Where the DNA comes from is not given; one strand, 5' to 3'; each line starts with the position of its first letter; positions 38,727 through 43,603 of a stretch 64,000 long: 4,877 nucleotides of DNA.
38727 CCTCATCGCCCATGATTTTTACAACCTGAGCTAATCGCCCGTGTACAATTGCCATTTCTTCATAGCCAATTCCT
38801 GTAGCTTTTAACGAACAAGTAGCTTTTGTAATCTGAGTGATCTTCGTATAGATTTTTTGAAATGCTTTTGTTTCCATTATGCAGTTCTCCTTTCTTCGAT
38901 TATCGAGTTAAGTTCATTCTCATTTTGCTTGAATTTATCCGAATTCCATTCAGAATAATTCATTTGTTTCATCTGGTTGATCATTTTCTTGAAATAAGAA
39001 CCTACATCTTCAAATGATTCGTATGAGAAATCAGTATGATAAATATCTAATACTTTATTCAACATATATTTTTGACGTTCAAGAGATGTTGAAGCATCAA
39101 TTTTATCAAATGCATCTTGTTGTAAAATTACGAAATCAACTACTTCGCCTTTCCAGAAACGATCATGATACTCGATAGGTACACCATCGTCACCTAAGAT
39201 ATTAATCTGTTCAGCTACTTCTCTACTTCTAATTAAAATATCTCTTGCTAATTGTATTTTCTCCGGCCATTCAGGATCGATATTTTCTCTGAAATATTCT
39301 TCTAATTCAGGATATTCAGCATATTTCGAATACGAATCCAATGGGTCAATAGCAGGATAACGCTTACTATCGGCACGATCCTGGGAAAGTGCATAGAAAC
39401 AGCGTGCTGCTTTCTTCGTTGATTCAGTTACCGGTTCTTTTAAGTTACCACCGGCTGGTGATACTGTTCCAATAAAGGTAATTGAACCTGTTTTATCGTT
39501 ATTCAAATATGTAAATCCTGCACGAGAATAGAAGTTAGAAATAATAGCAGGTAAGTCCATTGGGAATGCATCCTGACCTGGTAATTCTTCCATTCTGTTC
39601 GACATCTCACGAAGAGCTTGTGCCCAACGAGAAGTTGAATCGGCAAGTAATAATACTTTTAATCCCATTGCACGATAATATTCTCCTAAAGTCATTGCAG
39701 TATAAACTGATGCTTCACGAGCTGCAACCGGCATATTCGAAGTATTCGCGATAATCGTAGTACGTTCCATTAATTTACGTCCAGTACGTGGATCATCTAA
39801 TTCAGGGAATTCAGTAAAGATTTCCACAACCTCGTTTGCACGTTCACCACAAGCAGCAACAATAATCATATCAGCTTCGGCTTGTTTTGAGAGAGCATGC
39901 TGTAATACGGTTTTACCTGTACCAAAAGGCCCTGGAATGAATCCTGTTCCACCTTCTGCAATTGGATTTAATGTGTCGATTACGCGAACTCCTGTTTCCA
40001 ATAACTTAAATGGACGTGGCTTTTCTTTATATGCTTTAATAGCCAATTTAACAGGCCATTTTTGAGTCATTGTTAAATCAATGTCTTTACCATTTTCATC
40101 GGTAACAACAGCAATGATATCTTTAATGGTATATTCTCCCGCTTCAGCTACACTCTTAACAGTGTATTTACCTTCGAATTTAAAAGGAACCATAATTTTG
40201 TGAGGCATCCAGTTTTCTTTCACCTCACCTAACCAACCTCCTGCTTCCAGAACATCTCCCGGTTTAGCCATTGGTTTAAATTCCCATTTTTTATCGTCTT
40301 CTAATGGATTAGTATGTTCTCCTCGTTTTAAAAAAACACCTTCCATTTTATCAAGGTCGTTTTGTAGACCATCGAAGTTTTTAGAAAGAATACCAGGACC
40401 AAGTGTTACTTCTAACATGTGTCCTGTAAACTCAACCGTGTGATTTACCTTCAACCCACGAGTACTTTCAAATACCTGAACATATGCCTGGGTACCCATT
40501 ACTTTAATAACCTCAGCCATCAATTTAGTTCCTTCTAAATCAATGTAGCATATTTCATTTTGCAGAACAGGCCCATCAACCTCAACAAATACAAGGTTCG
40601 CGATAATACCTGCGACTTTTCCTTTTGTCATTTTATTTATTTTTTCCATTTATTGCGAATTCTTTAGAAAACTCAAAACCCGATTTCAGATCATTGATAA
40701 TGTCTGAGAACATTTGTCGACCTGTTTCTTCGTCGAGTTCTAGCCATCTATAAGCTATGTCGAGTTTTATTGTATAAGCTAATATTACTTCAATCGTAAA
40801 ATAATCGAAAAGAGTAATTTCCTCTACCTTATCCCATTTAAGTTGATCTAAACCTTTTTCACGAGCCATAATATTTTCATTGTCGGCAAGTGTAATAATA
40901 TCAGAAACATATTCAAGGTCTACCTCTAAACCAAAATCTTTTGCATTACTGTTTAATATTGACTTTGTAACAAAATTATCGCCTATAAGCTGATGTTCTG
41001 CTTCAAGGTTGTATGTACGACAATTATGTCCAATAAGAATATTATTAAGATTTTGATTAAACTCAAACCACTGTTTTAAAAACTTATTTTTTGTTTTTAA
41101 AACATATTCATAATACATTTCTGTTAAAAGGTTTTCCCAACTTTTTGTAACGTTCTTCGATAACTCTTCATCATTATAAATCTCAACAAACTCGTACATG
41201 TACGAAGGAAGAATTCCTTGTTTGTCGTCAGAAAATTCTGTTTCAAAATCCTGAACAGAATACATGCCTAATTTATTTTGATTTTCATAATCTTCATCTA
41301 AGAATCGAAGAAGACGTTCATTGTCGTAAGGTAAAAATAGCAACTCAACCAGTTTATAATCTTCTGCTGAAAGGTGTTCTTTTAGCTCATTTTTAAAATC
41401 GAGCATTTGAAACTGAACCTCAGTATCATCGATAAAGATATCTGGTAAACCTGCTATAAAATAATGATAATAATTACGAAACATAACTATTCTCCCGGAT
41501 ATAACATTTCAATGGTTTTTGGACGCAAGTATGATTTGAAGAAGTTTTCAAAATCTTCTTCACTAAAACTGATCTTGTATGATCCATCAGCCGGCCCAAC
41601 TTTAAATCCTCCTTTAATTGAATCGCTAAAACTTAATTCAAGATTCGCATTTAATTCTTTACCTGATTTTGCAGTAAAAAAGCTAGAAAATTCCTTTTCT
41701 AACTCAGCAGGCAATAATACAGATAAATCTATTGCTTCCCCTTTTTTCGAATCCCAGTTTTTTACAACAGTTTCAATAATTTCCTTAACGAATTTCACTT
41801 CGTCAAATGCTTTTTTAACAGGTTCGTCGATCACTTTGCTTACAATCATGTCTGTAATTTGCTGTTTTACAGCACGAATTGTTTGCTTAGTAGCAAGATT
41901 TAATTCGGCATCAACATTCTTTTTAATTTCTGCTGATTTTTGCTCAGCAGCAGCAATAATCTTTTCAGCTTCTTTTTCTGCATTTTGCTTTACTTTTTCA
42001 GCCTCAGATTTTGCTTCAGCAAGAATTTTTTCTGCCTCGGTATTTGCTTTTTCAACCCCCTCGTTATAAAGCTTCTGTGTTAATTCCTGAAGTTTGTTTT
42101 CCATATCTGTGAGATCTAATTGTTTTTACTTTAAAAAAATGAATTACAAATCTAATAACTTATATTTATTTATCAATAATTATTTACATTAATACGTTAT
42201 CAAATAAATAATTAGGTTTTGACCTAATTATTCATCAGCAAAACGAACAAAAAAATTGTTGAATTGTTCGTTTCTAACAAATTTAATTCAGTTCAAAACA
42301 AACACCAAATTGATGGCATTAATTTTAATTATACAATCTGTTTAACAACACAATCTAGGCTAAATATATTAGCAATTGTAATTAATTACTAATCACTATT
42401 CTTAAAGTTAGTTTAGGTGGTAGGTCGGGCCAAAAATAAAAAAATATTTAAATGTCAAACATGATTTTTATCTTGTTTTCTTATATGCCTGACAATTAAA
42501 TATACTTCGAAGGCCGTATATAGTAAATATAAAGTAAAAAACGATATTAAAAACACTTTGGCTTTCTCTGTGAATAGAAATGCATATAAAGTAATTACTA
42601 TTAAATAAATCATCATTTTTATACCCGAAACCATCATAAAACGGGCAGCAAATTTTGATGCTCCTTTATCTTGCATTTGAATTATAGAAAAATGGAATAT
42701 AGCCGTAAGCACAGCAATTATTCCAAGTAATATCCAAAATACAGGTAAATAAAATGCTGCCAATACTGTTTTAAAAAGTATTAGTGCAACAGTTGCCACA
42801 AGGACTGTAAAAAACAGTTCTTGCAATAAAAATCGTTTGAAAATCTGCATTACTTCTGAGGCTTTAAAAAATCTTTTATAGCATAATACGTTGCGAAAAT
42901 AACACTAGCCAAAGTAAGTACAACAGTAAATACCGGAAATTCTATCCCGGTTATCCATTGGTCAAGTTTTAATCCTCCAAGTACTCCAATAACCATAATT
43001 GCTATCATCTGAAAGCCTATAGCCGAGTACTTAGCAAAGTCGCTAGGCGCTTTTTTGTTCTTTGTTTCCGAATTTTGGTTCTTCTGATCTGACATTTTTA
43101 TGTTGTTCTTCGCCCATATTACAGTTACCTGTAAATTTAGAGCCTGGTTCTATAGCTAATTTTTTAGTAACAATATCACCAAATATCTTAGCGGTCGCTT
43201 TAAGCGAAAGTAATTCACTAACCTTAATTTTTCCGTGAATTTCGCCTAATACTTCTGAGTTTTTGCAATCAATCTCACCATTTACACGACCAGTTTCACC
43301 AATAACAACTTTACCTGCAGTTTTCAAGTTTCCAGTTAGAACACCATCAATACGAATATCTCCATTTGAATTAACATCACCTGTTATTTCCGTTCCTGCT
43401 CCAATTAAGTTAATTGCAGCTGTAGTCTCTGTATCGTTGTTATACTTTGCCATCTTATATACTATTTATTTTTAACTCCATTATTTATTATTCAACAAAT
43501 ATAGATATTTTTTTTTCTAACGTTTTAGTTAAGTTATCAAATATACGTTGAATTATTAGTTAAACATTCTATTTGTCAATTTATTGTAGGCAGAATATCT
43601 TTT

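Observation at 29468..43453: A complete V-type ATPase operon lies between the F-type operon's leader genes and atpB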

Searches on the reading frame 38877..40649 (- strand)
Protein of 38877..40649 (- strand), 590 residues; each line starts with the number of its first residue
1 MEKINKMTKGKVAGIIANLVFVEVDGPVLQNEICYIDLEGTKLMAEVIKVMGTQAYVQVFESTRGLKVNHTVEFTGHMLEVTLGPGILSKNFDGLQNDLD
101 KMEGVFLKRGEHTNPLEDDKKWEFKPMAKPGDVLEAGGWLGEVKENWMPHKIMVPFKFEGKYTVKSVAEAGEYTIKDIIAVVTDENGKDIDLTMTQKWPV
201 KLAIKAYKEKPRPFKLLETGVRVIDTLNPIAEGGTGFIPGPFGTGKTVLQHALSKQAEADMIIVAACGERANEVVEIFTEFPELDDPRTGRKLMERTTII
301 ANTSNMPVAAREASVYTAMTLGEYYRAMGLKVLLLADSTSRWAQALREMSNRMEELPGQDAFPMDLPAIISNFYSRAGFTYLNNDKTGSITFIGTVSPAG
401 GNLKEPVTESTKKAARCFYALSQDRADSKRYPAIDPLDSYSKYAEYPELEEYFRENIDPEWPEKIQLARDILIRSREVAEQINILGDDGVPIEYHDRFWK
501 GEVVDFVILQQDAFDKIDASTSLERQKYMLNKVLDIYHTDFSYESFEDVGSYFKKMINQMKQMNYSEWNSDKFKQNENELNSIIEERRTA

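Call 3: search_protein_families(library=pfam, proteins=[window:38877-40649:-], max_evalue=0.01)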
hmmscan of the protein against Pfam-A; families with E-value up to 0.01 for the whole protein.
window:38877-40649:- (590 aa): 5 families
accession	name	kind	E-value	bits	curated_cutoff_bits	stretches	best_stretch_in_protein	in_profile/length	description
PF00006.31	ATP-synt_ab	-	5.2e-66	222.8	29.5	1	220-441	1-213/213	ATP synthase alpha/beta family, nucleotide-binding domain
PF16886.11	ATP-synt_ab_Xtn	-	1.9e-29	101.7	25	1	114-201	2-88/88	ATPsynthase alpha/beta subunit barrel-sandwich domain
PF02874.29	ATP-synt_ab_N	-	1.9e-10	41.5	20.9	1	15-76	4-69/69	ATP synthase alpha/beta family, beta-barrel domain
PF22919.1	ATP-synt_VA_C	-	0.00056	20.4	24.7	1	451-533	2-84/101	C-terminal domain of V and A type ATP synthase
PF13191.12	AAA_16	-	0.008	17.1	32.6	0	225-285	14-83/167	AAA ATPase domain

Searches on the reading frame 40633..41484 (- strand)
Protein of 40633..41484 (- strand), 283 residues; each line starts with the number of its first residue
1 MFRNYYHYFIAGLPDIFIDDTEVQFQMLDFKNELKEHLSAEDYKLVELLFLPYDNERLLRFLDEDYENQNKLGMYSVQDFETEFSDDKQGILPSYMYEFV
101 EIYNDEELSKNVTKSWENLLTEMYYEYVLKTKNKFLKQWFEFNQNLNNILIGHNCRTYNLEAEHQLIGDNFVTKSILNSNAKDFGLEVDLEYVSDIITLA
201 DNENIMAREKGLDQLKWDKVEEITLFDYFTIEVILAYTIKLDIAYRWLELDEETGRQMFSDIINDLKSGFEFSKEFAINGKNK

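Call 3: search_protein_families(library=pfam, proteins=[window:40633-41484:-], max_evalue=0.01)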
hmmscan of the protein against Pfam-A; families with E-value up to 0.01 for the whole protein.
window:40633-41484:- (283 aa): 2 families
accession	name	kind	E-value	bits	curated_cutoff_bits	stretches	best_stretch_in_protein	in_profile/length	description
PF10962.13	DUF2764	-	1.1e-64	219.2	24.1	1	5-269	3-270/271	Protein of unknown function (DUF2764)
PF09688.15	Wx5_PLAF3D7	-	0.002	18.6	25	1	64-133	12-78/144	Protein of unknown function (Wx5_PLAF3D7)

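Call 48: search_protein_families(library=ncbifam, proteins=[window:40633-41484:-], max_evalue=0.05)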
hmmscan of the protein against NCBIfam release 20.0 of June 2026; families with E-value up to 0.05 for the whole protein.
window:40633-41484:- (283 aa): 0 families

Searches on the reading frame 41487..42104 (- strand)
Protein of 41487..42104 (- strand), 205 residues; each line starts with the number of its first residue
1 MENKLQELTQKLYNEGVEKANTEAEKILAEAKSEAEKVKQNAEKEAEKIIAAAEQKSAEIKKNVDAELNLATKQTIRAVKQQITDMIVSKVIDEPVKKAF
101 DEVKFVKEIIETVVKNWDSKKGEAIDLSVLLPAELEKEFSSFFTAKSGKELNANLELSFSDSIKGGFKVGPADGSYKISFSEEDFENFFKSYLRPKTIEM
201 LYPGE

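Call 3: search_protein_families(library=pfam, proteins=[window:41487-42104:-], max_evalue=0.01)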
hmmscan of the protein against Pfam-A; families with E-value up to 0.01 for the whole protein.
window:41487-42104:- (205 aa): 2 families
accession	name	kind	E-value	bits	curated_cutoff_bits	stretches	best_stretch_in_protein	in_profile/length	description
PF00430.23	ATP-synt_B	-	1.8e-05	25.3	28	1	15-91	47-127/132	ATP synthase B/B' CF(0)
PF05103.18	DivIVA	-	0.0009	19.7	28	1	2-81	45-122/131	DivIVA protein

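Call 48: search_protein_families(library=ncbifam, proteins=[window:41487-42104:-], max_evalue=0.05)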
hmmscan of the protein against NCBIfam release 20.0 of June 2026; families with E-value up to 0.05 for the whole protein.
window:41487-42104:- (205 aa): 22 families
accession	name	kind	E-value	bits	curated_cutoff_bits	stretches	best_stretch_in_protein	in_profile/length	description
NF002424.0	PRK01558.1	equivalog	2e-31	109.1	241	1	1-201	1-196/203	V-type ATP synthase subunit E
NF002170.0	PRK01005.1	equivalog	3.1e-19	69.6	280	1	2-202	7-205/208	V-type ATP synthase subunit E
NF003049.0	PRK03963.1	equivalog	1.2e-07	31.8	225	1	12-115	7-115/198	V-type ATP synthase subunit E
NF004412.0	PRK05759.1-3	equivalog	5.5e-06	26.3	156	1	15-111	75-178/185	F0F1 ATP synthase subunit B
NF005606.0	PRK07352.1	equivalog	7.5e-06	25.8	137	1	18-115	71-170/175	F0F1 ATP synthase subunit B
NF050102.1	DivIVA_Wag31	equivalog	3.7e-05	23.8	260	1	8-71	120-183/256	DivIVA-like cell division protein Wag31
NF009344.0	PRK12705.1-1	equivalog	4.1e-05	22.4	831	1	10-83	30-104/572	hypothetical protein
TIGR01144.1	ATP_synt_b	equivalog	0.00015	21.7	65.5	1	14-109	42-143/147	F0F1 ATP synthase subunit B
NF041483.1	growth_prot_Scy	equivalog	0.00015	19.4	1040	1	14-88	1164-1240/1293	polarized growth protein Scy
NF002629.0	PRK02292.1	equivalog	0.00018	21.4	184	1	24-151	7-132/192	V-type ATP synthase subunit E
NF009961.0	PRK13428.1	equivalog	0.0014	17.9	328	1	17-88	51-126/445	F0F1 ATP synthase subunit B/delta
NF009991.0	PRK13460.1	equivalog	0.0035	17.3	183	1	9-111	69-166/173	F0F1 ATP synthase subunit B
NF005607.0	PRK07353.1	equivalog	0.0045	16.7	131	1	4-92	69-152/155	F0F1 ATP synthase subunit B'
TIGR01951.1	nusB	equivalog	0.0056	17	88.35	0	86-134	38-86/131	transcription antitermination factor NusB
NF004411.0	PRK05759.1-2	equivalog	0.0084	16.2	131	1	16-89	53-130/156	F0F1 ATP synthase subunit B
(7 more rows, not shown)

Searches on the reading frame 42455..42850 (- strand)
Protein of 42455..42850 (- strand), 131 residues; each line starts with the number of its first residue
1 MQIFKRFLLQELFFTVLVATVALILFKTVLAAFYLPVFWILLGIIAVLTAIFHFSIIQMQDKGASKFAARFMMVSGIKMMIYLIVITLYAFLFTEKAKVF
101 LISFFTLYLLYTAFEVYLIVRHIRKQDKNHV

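Call 3: search_protein_families(library=pfam, proteins=[window:42455-42850:-], max_evalue=0.01)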
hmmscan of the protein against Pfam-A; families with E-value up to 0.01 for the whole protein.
window:42455-42850:- (131 aa): 0 families

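Call 48: search_protein_families(library=ncbifam, proteins=[window:42455-42850:-], max_evalue=0.05)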
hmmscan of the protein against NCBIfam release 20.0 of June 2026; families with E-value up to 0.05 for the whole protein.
window:42455-42850:- (131 aa): 0 families

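Call 50: search_protein_families(library=pfam, alignment_id=A4, max_evalue=1)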
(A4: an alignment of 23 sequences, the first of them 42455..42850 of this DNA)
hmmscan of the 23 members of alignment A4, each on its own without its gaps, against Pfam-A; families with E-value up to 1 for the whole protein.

A. member 1, window:42455-42850:- (131 aa): 0 families

B. families by the number of members that match (of 23 scanned): 27 families (the first 25 are shown)
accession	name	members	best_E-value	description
PF03899.21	ATP-synt_I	2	0.0013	ATP synthase I chain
PF12650.12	DUF3784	2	0.081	Domain of unknown function (DUF3784)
PF00689.26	Cation_ATPase_C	2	0.17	Cation transporting ATPase, C-terminus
PF19616.4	DUF6121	1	0.014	Family of unknown function (DUF6121)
PF07291.16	MauE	1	0.021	Methylamine utilisation protein MauE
PF03649.18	UPF0014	1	0.021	Uncharacterised protein family (UPF0014)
PF03419.18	Peptidase_U4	1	0.026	Sporulation factor SpoIIGA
PF11667.14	DUF3267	1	0.026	Putative zincin peptidase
PF25592.1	DUF7937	1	0.03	Domain of unknown function (DUF7937)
PF03600.22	CitMHS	1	0.037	Citrate transporter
PF01943.22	Polysacc_synt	1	0.041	Polysaccharide biosynthesis protein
PF05940.17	NnrS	1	0.044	NnrS protein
PF06168.16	DUF981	1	0.049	Protein of unknown function (DUF981)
PF07331.16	TctB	1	0.066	Tripartite tricarboxylate transporter TctB family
PF10251.14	PEN-2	1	0.068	Presenilin enhancer-2 subunit of gamma secretase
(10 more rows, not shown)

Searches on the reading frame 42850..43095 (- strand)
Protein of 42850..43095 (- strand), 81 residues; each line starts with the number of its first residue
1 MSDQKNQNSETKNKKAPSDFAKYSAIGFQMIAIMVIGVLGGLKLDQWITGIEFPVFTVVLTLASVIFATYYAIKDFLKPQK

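Call 3: search_protein_families(library=pfam, proteins=[window:42850-43095:-], max_evalue=0.01)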
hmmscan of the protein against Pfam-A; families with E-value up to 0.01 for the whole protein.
window:42850-43095:- (81 aa): 2 families
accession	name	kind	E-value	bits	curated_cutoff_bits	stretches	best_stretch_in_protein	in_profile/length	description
PF09527.15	ATPase_gene1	-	3.3e-12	46.7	26.6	1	20-74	1-53/54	Putative F0F1-ATPase subunit Ca2+/Mg2+ transporter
PF00335.26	Tetraspanin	-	0.0089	16.1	32.1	1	4-71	31-97/225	Tetraspanin family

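Call 48: search_protein_families(library=ncbifam, proteins=[window:42850-43095:-], max_evalue=0.05)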
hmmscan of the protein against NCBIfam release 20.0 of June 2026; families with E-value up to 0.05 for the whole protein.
window:42850-43095:- (81 aa): 0 families

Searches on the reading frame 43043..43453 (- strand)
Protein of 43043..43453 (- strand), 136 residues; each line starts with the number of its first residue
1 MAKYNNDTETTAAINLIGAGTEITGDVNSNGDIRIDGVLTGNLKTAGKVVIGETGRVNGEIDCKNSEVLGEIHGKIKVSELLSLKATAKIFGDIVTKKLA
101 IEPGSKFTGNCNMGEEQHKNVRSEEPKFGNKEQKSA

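Call 3: search_protein_families(library=pfam, proteins=[window:43043-43453:-], max_evalue=0.01)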
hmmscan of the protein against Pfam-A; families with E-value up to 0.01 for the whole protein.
window:43043-43453:- (136 aa): 1 family
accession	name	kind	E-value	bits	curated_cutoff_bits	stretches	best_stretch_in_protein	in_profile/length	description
PF04519.19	Bactofilin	-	1.7e-29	102.4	27.9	1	16-111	2-97/98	Polymer-forming cytoskeletal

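Call 48: search_protein_families(library=ncbifam, proteins=[window:43043-43453:-], max_evalue=0.05)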
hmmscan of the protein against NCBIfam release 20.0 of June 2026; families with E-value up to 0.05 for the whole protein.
window:43043-43453:- (136 aa): 0 families
